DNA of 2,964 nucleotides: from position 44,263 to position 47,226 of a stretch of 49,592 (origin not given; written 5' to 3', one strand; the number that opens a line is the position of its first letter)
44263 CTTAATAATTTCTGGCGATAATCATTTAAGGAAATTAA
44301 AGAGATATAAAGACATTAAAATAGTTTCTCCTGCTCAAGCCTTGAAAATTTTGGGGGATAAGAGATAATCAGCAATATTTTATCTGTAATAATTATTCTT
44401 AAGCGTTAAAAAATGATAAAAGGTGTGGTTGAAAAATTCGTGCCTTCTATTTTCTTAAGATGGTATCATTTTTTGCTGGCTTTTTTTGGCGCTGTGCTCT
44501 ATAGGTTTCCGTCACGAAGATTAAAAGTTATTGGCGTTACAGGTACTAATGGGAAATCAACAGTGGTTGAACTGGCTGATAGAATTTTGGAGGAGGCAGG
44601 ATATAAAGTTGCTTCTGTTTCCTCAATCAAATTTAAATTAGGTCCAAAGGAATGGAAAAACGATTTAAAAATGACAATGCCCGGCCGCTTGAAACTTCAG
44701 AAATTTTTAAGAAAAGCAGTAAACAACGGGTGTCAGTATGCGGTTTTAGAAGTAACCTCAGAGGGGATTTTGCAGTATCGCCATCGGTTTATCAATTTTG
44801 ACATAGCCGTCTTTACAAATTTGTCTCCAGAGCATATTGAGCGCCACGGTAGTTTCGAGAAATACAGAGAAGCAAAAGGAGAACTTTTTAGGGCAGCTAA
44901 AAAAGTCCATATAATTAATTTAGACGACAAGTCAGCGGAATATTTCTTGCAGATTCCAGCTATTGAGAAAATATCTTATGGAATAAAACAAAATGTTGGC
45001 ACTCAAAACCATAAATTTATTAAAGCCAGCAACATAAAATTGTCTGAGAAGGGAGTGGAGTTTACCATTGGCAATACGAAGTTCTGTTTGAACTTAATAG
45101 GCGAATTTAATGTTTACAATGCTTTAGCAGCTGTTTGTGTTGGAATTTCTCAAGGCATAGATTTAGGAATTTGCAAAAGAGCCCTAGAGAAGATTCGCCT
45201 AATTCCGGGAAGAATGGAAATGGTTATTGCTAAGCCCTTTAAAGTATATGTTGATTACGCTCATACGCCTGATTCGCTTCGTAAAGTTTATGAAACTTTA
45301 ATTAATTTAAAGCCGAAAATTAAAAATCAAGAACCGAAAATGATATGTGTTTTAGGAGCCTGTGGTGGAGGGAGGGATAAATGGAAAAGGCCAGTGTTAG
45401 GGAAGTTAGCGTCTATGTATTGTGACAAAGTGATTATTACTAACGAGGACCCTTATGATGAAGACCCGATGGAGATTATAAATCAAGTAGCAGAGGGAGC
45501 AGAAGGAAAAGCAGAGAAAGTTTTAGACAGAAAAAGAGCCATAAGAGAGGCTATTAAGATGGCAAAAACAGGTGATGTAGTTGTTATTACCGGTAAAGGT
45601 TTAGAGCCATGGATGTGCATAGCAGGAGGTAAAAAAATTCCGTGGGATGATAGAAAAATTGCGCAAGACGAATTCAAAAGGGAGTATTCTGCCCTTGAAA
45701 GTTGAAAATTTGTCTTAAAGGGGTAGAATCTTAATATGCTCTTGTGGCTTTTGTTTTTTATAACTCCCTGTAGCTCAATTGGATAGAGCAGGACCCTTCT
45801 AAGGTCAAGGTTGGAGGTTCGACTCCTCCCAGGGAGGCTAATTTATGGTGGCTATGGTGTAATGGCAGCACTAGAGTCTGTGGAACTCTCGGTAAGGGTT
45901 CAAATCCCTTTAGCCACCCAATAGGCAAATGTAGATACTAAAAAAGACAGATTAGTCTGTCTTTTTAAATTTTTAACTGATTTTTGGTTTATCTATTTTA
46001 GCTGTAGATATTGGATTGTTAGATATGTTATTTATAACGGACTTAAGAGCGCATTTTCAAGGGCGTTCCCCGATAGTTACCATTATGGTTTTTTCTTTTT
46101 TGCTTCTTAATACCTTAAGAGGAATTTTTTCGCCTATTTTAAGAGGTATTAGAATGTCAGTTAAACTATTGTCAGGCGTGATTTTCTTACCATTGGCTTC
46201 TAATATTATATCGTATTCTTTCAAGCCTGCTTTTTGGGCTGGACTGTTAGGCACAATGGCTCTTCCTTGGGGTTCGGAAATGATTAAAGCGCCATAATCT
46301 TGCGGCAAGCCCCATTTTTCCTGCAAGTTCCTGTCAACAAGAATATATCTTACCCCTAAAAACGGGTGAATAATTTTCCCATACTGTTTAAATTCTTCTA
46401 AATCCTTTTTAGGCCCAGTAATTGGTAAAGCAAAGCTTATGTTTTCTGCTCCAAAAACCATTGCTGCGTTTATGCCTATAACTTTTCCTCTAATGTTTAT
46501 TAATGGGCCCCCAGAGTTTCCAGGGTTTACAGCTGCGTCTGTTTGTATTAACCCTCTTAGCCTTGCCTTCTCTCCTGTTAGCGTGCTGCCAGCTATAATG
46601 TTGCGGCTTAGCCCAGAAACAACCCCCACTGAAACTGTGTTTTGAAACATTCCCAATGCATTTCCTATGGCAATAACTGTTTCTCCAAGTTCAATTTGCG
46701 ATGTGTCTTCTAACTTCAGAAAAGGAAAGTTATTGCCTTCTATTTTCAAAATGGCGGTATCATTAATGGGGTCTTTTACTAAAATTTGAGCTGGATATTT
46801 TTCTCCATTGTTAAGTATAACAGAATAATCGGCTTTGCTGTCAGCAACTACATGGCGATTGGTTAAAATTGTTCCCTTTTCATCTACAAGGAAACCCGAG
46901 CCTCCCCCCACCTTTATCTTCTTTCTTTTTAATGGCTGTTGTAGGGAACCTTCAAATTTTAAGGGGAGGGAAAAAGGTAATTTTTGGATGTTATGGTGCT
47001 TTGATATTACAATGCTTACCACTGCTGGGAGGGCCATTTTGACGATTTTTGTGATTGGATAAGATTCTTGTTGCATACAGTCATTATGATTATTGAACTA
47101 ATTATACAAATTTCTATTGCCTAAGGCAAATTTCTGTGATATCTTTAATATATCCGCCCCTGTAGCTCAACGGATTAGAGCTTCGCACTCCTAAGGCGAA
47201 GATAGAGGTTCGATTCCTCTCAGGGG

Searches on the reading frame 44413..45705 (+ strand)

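Call 83: search_protein_families(library=pfam, proteins=[window:44413-45705:+], max_evalue=0.0001)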
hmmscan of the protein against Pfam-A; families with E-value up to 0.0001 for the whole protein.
window:44413-45705:+ (430 aa): 2 families
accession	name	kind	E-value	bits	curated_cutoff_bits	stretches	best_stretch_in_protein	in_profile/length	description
PF08245.18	Mur_ligase_M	-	1.4e-46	159.4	24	1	42-243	1-199/200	Mur ligase middle domain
PF02875.26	Mur_ligase_C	-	9.5e-27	94.8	28.4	1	266-396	1-127/127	Mur ligase, glutamate ligase domain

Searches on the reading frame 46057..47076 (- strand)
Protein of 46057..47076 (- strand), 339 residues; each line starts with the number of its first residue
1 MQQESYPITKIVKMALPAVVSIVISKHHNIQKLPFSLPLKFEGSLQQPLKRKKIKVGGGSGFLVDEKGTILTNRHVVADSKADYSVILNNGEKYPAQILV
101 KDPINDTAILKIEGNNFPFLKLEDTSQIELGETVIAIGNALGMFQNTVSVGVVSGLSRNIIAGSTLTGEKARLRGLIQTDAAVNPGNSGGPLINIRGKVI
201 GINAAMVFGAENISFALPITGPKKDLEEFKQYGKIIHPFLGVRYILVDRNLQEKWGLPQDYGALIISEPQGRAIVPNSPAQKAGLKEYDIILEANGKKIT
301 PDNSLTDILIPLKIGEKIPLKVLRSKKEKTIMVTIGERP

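Call 83: search_protein_families(library=pfam, proteins=[window:46057-47076:-], max_evalue=0.0001)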
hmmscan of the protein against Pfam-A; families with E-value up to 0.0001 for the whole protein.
window:46057-47076:- (339 aa): 4 families
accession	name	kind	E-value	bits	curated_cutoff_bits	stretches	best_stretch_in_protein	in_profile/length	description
PF13365.12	Trypsin_2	-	5.2e-33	115.3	27.6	1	59-202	1-144/144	Trypsin-like peptidase domain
PF00089.32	Trypsin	-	4.8e-15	56.4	20.6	1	55-206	19-198/220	Trypsin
PF13180.12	PDZ_2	-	1.5e-12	48.1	27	1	239-334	2-79/80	PDZ domain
PF17820.7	PDZ_6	-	4.4e-07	30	27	1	273-324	4-54/54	PDZ domain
